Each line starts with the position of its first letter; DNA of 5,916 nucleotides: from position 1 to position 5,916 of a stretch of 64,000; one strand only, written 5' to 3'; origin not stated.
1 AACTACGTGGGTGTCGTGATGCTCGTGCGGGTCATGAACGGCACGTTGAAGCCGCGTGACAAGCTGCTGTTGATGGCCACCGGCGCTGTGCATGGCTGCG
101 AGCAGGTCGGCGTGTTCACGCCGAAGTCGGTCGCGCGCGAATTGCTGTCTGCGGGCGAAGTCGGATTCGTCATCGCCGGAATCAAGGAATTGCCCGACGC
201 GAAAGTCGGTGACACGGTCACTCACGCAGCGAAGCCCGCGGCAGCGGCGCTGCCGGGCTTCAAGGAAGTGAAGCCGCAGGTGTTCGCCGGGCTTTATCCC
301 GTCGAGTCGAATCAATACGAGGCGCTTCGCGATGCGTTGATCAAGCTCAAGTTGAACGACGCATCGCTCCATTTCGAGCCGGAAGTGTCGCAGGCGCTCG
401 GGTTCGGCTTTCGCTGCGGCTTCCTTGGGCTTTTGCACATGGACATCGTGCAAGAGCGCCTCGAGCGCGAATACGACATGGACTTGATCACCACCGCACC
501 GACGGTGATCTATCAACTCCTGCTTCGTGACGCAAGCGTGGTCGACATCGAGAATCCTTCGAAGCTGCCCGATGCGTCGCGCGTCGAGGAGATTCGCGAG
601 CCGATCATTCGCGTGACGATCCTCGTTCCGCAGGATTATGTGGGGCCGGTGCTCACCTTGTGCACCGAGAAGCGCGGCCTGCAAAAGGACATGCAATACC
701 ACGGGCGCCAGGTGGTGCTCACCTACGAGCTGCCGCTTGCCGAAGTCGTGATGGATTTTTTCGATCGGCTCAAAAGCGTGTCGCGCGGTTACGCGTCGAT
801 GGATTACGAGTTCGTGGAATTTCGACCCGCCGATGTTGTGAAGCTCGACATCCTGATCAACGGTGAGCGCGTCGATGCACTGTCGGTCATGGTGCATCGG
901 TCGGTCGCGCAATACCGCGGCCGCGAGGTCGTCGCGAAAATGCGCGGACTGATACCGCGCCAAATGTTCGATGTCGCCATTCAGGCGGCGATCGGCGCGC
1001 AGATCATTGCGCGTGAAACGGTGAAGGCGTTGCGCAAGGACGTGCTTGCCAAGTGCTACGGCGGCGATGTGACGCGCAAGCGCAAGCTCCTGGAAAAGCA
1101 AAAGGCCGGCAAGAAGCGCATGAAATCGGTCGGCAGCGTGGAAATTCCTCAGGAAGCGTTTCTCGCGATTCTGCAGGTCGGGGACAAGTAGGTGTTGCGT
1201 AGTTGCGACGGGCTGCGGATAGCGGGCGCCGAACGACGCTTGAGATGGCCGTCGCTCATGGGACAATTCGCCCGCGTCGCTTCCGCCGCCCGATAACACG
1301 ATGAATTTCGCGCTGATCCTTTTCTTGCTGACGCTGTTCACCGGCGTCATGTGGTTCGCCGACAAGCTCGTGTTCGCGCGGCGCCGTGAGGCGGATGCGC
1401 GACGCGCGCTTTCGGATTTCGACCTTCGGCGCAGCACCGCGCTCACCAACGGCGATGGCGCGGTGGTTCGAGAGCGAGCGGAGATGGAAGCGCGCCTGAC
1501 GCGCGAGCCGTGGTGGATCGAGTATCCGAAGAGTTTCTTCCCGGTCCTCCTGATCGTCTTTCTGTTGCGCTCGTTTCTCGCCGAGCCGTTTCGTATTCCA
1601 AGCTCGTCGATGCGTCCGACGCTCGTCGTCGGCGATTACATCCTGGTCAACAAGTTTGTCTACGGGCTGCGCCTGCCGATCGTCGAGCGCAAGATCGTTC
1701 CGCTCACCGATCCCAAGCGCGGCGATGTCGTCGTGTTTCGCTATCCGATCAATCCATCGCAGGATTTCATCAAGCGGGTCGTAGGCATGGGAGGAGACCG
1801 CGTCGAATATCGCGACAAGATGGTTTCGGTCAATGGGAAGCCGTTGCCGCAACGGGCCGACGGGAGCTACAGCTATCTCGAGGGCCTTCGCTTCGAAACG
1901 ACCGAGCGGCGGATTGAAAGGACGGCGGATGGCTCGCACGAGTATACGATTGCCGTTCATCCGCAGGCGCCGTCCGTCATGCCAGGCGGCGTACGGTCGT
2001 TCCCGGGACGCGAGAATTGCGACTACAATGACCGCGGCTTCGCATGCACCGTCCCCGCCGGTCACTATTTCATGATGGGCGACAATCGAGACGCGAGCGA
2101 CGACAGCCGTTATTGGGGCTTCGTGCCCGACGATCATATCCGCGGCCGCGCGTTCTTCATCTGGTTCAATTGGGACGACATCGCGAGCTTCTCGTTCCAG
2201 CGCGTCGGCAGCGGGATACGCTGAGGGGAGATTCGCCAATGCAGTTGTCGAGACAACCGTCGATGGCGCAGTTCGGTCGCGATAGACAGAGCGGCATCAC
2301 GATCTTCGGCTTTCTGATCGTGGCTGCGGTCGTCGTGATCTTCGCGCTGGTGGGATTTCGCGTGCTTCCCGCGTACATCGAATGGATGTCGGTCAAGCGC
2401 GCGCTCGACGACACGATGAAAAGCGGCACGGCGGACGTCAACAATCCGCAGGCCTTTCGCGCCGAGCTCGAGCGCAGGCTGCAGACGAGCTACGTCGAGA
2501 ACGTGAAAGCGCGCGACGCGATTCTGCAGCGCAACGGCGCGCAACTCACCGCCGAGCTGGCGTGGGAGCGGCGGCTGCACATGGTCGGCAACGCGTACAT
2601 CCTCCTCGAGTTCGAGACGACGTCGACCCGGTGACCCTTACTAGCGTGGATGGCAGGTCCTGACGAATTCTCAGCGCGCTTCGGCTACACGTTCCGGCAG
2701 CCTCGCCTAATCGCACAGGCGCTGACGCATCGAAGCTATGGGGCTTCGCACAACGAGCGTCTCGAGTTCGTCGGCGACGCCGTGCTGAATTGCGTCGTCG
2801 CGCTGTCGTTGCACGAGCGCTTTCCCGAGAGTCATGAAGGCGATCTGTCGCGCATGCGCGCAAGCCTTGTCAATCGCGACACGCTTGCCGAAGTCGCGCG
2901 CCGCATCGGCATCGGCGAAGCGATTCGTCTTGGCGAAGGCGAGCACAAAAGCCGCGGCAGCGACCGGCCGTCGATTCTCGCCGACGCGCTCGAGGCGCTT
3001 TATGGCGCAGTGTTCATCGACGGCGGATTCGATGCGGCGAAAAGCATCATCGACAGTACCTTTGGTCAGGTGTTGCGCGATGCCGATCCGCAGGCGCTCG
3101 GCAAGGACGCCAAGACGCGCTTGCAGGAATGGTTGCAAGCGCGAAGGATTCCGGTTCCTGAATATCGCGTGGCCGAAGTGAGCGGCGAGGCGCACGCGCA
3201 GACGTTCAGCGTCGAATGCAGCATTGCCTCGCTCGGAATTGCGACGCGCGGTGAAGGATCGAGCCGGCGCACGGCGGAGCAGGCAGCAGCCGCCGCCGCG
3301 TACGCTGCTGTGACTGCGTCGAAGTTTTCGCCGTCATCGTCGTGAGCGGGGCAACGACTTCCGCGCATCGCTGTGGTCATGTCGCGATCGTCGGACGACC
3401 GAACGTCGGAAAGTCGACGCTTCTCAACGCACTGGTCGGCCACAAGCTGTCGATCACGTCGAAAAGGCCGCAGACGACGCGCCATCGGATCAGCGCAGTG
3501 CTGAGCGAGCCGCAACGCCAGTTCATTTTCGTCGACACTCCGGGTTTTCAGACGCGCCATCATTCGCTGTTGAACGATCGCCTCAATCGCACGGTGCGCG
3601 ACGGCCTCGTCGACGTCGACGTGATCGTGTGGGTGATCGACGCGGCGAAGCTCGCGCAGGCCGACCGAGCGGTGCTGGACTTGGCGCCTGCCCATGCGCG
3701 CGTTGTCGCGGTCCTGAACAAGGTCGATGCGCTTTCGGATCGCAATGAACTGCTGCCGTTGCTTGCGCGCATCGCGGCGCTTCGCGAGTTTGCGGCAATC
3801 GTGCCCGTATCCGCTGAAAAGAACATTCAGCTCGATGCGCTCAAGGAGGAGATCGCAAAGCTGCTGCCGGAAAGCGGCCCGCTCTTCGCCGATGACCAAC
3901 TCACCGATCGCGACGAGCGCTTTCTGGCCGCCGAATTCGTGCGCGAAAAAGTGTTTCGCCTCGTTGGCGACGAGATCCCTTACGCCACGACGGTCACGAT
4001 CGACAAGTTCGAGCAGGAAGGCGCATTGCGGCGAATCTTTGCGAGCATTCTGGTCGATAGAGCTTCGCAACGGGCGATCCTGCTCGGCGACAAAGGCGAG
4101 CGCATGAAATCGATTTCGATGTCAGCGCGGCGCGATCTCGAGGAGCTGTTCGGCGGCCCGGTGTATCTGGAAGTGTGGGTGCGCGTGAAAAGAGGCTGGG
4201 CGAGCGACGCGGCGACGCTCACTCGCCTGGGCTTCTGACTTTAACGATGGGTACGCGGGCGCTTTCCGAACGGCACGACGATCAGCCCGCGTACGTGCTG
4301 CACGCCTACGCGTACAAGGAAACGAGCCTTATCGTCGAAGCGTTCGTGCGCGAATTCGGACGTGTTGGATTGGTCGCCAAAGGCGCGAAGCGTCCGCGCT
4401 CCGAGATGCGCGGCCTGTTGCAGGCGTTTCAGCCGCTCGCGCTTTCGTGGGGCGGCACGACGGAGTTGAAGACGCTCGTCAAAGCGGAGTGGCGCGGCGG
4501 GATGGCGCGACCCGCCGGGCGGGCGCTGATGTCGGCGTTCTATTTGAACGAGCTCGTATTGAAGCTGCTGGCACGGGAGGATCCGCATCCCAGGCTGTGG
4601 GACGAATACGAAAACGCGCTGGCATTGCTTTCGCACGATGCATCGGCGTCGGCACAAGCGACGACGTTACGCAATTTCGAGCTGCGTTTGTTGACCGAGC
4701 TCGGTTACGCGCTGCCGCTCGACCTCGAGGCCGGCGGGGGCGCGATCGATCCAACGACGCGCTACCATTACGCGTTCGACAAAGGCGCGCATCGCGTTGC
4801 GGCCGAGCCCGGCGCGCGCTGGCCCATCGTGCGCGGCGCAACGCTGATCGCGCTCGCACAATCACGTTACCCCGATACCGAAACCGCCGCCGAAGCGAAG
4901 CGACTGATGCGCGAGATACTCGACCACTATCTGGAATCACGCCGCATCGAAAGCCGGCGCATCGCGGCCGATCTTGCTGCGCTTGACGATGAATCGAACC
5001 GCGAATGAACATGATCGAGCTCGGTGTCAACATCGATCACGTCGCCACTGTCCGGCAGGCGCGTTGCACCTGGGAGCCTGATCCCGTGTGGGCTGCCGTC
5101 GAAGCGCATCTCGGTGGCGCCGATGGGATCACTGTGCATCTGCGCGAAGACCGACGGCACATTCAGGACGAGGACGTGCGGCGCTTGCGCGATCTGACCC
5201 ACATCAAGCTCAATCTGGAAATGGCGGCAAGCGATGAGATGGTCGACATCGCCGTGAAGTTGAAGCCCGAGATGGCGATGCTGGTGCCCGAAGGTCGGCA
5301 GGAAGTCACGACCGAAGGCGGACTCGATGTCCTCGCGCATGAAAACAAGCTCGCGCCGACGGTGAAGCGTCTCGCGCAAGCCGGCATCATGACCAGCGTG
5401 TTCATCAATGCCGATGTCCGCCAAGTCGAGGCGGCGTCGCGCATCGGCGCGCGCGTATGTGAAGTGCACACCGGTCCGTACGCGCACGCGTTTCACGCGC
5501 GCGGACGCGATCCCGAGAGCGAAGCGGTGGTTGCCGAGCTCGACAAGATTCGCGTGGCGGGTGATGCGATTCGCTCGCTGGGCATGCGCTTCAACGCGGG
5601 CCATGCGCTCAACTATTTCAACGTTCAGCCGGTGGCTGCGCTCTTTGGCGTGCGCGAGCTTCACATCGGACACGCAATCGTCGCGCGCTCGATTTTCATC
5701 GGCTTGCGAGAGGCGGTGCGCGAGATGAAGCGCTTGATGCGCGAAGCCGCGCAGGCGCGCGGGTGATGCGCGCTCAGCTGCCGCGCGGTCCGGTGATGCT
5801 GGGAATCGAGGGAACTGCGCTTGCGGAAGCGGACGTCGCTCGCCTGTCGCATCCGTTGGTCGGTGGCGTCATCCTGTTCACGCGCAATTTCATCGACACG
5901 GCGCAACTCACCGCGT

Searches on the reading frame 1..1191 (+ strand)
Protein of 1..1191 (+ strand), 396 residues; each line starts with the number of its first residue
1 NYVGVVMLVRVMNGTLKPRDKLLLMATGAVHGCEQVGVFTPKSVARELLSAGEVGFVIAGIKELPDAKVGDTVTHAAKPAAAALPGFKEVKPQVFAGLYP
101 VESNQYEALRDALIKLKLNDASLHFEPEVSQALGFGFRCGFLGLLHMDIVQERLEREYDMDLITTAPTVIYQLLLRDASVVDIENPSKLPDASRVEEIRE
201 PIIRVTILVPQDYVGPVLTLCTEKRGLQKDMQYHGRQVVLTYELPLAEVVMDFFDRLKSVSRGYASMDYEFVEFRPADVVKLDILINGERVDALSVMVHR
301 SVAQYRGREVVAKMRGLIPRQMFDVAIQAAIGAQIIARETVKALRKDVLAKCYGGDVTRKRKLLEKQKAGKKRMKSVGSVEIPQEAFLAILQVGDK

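Call 47: search_protein_families(library=pfam, proteins=[window:1-1191:+], max_evalue=0.00001)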
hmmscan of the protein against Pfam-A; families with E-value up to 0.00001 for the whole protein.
window:1-1191:+ (396 aa): 3 families
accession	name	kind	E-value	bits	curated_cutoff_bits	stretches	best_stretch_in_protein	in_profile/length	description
PF06421.17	LepA_C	-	7.5e-50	168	29.7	1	286-392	1-107/107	GTP-binding protein LepA C-terminus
PF00679.30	EFG_C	-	3.4e-23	81.9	27.9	1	198-283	2-87/89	Elongation factor G C-terminus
PF03144.31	GTP_EFTU_D2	-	3.9e-10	40.4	30.3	1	4-74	1-73/73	Elongation factor Tu domain 2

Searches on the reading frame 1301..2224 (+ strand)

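Call 47: search_protein_families(library=pfam, proteins=[window:1301-2224:+], max_evalue=0.00001)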
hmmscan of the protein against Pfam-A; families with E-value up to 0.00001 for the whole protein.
window:1301-2224:+ (307 aa): 1 family
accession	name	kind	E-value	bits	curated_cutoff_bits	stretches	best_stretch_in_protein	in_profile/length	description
PF10502.14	Peptidase_S26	-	4.8e-56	189.8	22.9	1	72-289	1-168/168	Signal peptidase, peptidase S26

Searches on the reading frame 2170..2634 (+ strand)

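Call 47: search_protein_families(library=pfam, proteins=[window:2170-2634:+], max_evalue=0.00001)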
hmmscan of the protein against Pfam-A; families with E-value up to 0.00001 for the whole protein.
window:2170-2634:+ (154 aa): 1 family
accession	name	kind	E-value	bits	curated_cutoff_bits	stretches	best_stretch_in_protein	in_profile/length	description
PF16137.10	DUF4845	-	1.1e-15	58.7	27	1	64-148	1-85/85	Domain of unknown function (DUF4845)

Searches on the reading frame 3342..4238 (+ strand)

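Call 47: search_protein_families(library=pfam, proteins=[window:3342-4238:+], max_evalue=0.00001)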
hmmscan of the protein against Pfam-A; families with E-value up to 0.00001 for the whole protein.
window:3342-4238:+ (298 aa): 6 families
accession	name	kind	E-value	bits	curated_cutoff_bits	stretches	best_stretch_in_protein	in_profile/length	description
PF01926.29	MMR_HSR1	-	1.4e-25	90.1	21.9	1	13-127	1-113/113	50S ribosome-binding GTPase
PF02421.24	FeoB_N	-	3.6e-16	59.5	27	1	13-171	2-156/156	Ferrous iron transport protein B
PF07650.23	KH_2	-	8.1e-16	58.1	22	1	211-286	1-77/78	KH domain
PF03193.22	RsgA_GTPase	-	2e-10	41.2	30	0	14-71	109-170/174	RsgA GTPase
PF00350.29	Dynamin_N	-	9.9e-10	39.1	27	0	14-47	1-34/168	Dynamin family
PF00009.33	GTP_EFTU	-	3.1e-09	37.1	26.5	1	54-176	64-187/188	Elongation factor Tu GTP binding domain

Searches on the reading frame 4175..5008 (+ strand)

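Call 47: search_protein_families(library=pfam, proteins=[window:4175-5008:+], max_evalue=0.00001)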
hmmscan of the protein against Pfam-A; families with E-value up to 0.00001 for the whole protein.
window:4175-5008:+ (277 aa): 2 families
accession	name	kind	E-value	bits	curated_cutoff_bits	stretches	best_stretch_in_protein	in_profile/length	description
PF02565.21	RecO_C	-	6.8e-22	78.4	22.1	1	115-261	4-156/157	Recombination protein O C terminal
PF11967.14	RecO_N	-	4.3e-19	68.8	27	1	37-107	6-77/80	Recombination protein O N terminal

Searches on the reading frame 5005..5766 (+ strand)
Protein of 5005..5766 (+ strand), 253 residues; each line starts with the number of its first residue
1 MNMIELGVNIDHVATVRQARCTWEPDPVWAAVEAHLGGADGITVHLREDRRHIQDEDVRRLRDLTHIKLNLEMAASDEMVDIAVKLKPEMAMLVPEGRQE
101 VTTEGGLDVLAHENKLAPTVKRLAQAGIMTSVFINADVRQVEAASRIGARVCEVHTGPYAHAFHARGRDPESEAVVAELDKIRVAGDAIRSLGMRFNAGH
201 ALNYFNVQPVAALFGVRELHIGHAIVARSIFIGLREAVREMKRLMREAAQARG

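Call 47: search_protein_families(library=pfam, proteins=[window:5005-5766:+], max_evalue=0.00001)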
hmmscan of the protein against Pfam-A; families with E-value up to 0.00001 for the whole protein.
window:5005-5766:+ (253 aa): 1 family
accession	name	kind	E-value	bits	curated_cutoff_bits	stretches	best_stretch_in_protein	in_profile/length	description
PF03740.19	PdxJ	-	5.4e-92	307.6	24.5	1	5-245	1-234/234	Pyridoxal phosphate biosynthesis protein PdxJ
